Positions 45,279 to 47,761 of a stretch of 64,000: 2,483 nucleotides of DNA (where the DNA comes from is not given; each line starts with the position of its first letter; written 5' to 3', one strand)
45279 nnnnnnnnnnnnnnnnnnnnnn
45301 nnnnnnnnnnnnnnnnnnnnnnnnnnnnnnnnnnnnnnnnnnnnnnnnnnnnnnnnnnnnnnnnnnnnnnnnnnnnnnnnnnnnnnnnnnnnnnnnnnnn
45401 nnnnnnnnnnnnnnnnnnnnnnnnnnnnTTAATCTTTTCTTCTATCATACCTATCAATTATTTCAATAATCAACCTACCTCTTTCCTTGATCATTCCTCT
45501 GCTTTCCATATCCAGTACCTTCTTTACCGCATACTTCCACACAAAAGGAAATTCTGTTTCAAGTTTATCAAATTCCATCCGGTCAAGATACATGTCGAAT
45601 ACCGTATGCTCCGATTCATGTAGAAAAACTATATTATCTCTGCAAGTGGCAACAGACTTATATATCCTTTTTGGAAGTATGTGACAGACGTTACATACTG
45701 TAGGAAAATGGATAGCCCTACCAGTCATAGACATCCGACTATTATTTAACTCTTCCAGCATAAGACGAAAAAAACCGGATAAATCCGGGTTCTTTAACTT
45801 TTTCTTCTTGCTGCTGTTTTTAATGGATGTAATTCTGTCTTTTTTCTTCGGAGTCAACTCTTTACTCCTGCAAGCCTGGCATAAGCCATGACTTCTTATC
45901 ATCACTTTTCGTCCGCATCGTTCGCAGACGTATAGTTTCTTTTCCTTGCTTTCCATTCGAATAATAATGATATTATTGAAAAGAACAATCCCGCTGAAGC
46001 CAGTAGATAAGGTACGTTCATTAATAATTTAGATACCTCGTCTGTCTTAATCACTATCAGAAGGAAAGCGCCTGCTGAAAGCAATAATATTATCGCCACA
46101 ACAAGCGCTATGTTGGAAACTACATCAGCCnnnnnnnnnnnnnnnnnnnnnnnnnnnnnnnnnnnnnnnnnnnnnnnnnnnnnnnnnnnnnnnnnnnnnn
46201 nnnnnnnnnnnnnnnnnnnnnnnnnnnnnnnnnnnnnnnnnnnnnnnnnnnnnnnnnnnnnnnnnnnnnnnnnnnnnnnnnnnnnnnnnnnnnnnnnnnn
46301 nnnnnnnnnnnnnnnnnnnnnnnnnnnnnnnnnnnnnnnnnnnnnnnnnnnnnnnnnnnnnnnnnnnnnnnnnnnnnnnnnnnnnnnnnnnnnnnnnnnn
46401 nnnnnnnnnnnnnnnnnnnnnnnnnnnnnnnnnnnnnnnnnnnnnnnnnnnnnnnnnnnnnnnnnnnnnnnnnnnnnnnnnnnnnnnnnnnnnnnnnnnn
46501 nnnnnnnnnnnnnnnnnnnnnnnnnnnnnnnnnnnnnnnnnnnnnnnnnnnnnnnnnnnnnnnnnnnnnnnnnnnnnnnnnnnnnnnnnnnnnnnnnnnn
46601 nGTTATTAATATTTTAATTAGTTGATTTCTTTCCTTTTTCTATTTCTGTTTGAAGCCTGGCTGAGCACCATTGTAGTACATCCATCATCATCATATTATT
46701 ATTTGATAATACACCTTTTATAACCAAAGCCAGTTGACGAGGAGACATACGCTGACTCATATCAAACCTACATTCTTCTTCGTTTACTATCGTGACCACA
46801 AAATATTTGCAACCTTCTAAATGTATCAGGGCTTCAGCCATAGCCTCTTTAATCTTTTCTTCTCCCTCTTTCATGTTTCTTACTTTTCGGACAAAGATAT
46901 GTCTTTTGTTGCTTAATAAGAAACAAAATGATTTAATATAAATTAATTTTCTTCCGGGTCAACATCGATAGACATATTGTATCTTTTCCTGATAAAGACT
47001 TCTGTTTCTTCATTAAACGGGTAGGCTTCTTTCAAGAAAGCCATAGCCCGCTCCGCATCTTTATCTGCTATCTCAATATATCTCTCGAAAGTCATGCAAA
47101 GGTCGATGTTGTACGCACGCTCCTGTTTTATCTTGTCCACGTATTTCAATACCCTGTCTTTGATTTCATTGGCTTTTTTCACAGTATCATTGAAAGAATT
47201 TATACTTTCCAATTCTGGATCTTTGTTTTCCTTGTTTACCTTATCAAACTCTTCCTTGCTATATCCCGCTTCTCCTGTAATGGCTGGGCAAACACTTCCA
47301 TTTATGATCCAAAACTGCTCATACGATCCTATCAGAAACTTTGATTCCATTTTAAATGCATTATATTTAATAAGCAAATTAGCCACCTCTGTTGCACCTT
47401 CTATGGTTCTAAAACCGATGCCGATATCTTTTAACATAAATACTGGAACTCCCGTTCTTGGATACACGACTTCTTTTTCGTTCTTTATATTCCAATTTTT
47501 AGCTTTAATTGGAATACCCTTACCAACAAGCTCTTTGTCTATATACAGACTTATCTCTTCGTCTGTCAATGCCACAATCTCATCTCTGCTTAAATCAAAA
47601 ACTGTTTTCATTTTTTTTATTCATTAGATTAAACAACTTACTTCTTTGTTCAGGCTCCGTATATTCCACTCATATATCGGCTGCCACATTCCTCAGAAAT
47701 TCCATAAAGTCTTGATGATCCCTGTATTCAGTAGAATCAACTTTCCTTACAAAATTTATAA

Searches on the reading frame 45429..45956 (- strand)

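Call 86: search_protein_families(library=pfam, proteins=[window:45429-45956:-], max_evalue=0.01)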
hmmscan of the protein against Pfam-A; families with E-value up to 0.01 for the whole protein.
window:45429-45956:- (175 aa): 1 family
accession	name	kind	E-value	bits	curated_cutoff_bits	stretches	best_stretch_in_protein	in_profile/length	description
PF18912.6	DZR_2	-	0.0043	17.3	27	0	11-30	10-28/56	Double zinc ribbon domain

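Call 87: search_protein_families(library=phrogs, proteins=[window:45429-45956:-], max_evalue=0.001)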
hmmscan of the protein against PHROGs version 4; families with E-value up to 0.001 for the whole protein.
window:45429-45956:- (175 aa): 0 families

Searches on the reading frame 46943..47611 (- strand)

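Call 86: search_protein_families(library=pfam, proteins=[window:46943-47611:-], max_evalue=0.01)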
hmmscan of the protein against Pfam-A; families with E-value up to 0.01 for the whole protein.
window:46943-47611:- (222 aa): 1 family
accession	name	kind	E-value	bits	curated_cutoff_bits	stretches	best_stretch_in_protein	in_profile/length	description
PF09432.15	THP2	-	0.00011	22.6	28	1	123-166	28-72/129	Tho complex subunit THP2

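Call 87: search_protein_families(library=phrogs, proteins=[window:46943-47611:-], max_evalue=0.001)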
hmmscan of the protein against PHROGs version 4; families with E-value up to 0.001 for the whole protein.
window:46943-47611:- (222 aa): 0 families
